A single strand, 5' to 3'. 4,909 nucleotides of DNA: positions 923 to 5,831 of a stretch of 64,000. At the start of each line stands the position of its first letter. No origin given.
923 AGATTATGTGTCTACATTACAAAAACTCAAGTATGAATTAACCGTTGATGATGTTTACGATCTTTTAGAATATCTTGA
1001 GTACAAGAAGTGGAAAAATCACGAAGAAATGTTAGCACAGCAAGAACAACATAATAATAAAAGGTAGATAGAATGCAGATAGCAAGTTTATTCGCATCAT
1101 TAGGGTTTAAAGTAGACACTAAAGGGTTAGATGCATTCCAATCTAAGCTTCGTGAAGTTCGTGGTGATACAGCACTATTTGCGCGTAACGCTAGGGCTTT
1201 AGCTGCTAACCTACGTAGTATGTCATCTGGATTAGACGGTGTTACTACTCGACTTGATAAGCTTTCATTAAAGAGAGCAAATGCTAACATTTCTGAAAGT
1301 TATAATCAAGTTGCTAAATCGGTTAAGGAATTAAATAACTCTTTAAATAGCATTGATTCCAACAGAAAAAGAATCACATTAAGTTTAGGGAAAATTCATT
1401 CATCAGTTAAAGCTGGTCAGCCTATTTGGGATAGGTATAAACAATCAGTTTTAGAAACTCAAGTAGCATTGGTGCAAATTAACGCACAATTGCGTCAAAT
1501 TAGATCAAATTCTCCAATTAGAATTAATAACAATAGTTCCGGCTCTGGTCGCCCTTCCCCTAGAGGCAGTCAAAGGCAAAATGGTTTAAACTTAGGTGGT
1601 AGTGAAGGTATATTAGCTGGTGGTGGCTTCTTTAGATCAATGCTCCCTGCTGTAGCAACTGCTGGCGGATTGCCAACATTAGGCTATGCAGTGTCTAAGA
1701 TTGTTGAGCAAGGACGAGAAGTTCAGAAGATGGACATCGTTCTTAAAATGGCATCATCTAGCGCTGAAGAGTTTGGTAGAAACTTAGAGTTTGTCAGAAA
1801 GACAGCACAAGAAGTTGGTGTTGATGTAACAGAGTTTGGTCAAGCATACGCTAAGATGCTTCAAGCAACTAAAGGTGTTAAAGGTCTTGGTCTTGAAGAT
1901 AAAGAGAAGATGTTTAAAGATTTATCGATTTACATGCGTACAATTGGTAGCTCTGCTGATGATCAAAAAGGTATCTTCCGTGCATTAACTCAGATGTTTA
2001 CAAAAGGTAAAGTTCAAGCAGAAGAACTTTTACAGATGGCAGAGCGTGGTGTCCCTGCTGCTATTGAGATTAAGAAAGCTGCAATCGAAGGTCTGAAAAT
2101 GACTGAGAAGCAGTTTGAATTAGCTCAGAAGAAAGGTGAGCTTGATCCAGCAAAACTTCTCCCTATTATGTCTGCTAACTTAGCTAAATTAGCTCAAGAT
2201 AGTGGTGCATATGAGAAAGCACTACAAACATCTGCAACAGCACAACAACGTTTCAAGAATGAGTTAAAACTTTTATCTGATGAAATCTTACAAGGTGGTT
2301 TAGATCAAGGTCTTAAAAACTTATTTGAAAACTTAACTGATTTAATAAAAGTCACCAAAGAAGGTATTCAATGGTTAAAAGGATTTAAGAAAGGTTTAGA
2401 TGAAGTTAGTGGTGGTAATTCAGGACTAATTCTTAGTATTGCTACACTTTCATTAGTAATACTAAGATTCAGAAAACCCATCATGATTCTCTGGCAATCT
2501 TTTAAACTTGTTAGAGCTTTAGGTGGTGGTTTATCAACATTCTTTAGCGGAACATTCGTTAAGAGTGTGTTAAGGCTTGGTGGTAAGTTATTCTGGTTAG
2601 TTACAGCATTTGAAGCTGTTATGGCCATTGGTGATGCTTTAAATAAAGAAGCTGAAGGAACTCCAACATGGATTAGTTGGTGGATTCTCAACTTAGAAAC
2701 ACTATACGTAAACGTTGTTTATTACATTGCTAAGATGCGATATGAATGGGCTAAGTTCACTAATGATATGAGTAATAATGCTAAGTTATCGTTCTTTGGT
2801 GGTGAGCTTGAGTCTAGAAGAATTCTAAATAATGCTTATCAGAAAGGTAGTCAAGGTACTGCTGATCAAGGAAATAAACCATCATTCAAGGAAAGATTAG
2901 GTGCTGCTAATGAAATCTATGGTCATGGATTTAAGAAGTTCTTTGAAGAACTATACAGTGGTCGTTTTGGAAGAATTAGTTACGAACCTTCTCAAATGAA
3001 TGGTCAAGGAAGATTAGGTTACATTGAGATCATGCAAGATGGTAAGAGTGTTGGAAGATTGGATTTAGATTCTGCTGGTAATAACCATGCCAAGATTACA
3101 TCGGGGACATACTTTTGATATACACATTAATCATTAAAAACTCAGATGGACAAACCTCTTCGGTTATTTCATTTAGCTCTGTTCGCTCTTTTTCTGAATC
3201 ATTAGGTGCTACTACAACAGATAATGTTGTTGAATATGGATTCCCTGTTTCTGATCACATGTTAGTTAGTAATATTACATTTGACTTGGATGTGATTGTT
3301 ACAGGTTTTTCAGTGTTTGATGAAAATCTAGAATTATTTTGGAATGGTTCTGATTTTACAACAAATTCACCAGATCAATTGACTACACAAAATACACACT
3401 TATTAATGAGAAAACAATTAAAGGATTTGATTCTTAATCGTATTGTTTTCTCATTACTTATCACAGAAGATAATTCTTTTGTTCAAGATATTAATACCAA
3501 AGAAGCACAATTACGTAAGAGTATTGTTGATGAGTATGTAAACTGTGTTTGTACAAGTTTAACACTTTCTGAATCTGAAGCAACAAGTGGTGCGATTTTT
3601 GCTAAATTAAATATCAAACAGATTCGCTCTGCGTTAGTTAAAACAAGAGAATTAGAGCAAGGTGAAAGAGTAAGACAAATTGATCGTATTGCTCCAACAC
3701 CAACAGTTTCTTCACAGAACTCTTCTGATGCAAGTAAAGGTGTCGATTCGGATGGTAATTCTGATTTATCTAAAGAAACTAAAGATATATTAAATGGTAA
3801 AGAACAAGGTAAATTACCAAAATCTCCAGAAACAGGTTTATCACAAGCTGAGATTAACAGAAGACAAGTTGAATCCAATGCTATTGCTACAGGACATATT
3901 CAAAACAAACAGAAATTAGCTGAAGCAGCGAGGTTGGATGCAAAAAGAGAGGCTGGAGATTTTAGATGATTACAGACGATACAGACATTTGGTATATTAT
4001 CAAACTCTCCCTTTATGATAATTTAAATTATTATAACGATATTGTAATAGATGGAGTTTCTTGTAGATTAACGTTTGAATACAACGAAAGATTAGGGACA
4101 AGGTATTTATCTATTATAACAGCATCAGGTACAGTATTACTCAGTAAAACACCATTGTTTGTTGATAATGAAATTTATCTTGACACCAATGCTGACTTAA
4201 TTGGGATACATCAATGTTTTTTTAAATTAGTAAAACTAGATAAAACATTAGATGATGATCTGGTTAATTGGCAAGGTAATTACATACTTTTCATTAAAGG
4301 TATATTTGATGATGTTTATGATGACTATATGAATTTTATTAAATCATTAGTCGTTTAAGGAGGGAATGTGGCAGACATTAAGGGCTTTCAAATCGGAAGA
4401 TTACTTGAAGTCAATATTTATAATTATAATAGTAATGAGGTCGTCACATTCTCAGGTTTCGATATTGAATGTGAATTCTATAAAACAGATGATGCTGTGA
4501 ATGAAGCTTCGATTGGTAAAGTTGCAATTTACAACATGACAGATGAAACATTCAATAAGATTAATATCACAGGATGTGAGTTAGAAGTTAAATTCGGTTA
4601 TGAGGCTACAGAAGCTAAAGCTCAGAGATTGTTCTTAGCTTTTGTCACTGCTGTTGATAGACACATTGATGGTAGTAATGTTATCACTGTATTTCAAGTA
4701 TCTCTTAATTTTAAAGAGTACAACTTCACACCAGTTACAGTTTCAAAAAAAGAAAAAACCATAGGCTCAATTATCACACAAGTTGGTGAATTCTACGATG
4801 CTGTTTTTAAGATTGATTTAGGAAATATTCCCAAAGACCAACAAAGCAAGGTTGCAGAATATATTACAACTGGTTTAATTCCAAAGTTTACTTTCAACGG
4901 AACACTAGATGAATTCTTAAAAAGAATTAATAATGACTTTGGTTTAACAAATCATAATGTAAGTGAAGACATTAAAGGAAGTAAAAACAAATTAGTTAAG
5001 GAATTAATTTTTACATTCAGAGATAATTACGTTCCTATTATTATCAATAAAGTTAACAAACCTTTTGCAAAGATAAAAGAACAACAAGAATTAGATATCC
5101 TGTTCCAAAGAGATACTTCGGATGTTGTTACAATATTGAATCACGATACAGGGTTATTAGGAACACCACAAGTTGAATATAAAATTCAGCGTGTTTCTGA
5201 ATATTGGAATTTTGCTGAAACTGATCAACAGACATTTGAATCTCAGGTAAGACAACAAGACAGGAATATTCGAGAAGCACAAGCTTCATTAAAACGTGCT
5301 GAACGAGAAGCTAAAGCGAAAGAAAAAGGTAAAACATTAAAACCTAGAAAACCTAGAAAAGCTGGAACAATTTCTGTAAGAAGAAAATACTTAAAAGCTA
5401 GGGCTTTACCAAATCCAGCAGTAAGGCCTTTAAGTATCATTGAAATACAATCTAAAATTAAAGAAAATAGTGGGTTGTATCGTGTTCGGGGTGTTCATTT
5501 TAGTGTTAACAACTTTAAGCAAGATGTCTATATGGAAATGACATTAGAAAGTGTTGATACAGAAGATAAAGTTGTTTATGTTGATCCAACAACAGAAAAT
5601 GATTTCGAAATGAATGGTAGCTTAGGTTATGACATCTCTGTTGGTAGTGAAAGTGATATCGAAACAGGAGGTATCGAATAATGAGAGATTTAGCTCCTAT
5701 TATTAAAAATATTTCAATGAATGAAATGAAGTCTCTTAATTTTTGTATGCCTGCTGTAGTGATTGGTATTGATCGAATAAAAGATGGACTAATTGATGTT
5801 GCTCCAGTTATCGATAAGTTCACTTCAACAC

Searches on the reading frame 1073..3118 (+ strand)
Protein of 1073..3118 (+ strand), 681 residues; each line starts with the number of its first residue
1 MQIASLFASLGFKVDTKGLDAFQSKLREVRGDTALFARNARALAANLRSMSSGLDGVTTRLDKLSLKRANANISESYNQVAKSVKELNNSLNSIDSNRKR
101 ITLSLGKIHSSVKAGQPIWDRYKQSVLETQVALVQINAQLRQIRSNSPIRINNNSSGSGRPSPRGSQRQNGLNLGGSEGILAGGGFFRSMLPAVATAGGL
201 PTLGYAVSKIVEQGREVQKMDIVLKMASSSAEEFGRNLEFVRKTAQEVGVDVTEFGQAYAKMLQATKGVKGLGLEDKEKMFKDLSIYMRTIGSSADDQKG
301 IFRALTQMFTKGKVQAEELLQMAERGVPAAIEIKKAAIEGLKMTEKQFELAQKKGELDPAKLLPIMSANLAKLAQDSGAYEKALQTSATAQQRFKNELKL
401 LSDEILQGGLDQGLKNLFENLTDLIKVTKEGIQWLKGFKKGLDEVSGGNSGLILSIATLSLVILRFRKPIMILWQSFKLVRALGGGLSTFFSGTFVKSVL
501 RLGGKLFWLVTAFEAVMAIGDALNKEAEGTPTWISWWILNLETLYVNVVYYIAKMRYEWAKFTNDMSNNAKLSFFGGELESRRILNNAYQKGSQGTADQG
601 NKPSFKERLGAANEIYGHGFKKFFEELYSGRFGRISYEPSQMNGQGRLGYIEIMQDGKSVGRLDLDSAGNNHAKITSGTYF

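Call 64: search_protein_families(library=phrogs, proteins=[window:1073-3118:+], max_evalue=0.00001)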
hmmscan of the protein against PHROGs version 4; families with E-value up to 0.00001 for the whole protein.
window:1073-3118:+ (681 aa): 21 families
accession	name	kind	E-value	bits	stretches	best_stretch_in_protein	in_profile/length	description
phrog_20644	-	tail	2.3e-86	291.7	1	1-507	5-488/671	tail length tape measure protein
phrog_2335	-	tail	2.5e-29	102.9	1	38-459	319-719/1536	tail length tape measure protein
phrog_5255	-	tail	3.5e-28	99.8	1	205-478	314-594/800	tail length tape measure protein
phrog_25927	-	tail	1.3e-27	97.9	1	204-424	174-397/625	tail length tape measure protein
phrog_7817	-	unknown function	6.6e-24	85.4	1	212-430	312-525/742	-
phrog_9807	-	tail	4.6e-21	75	1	202-441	323-562/1972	tail length tape measure protein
phrog_28779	-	tail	9.5e-16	58.5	1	213-427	220-433/677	tail length tape measure protein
phrog_18891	-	tail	2.7e-15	56.3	1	186-430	242-482/1191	tail length tape measure protein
phrog_339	-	tail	1.6e-10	40.9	1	195-389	58-247/1123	tail length tape measure protein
phrog_4036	-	tail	1.7e-10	41.3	1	240-396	289-440/749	tail length tape measure protein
phrog_7740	-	tail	3.2e-10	39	1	204-399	81-268/2151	tail length tape measure protein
phrog_9766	-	tail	1e-09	39.2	1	206-315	234-341/342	tail length tape measure protein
phrog_1107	-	tail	3.8e-08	32.7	1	206-324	196-313/1252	tail length tape measure protein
phrog_16017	-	unknown function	8.5e-08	31.5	1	191-328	232-363/1234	-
phrog_35923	-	tail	8.8e-08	32.7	1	210-311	244-343/347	tail length tape measure protein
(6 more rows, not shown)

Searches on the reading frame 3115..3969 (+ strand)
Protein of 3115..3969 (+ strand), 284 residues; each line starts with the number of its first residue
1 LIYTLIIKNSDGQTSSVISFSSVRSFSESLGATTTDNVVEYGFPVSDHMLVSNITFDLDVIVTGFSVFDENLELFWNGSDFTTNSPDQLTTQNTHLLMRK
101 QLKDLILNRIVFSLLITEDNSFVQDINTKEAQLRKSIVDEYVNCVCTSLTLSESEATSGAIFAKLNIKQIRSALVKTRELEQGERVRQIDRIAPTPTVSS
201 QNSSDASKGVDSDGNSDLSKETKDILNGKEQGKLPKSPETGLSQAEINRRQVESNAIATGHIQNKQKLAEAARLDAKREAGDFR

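Call 64: search_protein_families(library=phrogs, proteins=[window:3115-3969:+], max_evalue=0.00001)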
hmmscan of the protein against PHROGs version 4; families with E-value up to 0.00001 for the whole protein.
window:3115-3969:+ (284 aa): 2 families
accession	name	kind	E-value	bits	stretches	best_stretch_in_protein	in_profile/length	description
phrog_817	-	tail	4.9e-17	63.1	1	10-217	10-184/200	tail fiber protein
phrog_1517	-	lysis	2.4e-06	28.4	0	14-210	10-169/202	endolysin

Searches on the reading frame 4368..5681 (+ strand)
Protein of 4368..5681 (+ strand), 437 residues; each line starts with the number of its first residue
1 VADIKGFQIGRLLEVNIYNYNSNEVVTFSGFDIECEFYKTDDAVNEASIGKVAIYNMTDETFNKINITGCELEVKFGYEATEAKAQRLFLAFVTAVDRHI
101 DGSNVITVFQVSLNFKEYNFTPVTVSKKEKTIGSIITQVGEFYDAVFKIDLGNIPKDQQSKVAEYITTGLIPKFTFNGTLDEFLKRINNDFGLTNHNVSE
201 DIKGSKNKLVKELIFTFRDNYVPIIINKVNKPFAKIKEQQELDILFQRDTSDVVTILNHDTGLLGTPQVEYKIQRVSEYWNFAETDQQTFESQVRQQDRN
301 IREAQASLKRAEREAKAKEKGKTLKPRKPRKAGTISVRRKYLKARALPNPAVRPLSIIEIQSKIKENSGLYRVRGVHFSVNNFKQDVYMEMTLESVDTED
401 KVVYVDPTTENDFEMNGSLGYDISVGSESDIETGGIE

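Call 64: search_protein_families(library=phrogs, proteins=[window:4368-5681:+], max_evalue=0.00001)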
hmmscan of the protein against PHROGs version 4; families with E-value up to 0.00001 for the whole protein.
window:4368-5681:+ (437 aa): 1 family
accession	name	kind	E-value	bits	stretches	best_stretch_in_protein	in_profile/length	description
phrog_196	-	tail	4.8e-27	95.7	1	10-403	86-368/536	baseplate hub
